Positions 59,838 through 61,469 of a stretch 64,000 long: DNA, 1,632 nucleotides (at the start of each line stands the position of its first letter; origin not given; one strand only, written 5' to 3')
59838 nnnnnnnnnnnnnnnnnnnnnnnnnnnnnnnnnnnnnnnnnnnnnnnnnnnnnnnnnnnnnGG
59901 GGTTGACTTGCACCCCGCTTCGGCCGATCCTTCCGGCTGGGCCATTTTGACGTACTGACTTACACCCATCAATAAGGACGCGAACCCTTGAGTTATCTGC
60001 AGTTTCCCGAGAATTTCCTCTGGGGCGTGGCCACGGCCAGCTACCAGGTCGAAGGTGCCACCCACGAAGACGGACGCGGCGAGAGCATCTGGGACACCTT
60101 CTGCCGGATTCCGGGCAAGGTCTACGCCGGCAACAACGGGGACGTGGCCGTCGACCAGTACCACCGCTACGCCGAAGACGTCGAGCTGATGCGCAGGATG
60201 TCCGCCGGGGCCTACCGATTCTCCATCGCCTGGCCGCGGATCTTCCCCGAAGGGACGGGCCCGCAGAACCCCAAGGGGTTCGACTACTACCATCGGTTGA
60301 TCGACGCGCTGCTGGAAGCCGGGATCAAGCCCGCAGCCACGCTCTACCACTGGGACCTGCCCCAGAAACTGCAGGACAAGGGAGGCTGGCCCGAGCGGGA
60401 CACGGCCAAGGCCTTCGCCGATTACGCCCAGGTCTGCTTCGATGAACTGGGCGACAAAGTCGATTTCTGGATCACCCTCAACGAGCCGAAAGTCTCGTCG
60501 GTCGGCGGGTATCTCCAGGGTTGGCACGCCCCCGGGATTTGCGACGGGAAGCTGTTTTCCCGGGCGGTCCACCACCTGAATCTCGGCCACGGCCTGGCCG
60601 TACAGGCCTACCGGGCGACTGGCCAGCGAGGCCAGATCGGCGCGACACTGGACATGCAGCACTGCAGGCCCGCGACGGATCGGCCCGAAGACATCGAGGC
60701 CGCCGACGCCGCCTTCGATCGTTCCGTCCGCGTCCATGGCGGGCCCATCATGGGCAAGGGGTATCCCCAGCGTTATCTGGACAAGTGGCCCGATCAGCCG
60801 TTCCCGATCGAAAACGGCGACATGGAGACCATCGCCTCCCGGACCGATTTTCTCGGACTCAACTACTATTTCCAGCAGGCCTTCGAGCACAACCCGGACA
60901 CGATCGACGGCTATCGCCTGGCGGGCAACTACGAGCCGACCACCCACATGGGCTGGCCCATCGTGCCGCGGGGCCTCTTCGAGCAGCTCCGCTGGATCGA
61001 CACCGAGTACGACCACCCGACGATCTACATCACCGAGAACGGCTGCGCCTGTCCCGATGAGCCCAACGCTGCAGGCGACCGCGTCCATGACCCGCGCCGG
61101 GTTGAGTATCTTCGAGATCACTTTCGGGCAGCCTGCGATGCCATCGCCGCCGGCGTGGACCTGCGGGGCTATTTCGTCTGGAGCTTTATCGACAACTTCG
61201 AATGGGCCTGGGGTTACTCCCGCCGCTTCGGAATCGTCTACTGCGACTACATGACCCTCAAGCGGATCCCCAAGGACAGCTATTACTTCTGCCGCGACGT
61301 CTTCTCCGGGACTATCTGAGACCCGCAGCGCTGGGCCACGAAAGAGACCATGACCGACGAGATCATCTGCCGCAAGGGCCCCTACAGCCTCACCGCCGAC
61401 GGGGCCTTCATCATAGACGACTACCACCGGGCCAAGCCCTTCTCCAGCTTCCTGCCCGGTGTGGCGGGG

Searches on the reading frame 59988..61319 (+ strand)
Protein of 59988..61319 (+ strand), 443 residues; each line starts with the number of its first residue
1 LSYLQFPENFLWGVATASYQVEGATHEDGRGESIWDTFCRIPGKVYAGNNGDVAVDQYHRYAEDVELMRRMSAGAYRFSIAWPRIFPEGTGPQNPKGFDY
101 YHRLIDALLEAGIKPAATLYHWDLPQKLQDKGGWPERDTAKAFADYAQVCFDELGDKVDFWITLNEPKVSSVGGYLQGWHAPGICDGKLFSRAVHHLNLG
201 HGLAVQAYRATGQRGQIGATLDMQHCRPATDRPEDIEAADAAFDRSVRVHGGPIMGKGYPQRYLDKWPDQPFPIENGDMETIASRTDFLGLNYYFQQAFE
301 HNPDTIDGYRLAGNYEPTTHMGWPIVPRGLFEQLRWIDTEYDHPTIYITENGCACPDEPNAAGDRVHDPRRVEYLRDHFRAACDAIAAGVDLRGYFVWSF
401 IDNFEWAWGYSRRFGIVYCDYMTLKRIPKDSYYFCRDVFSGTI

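Call 14: search_protein_families(library=pfam, proteins=[window:59988-61319:+], max_evalue=0.0001)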
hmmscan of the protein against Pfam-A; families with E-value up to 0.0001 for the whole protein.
window:59988-61319:+ (443 aa): 1 family
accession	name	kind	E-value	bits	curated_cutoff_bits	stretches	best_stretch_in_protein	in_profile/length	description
PF00232.24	Glyco_hydro_1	-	8.2e-159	529.3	22.6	1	5-439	4-448/453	Glycosyl hydrolase family 1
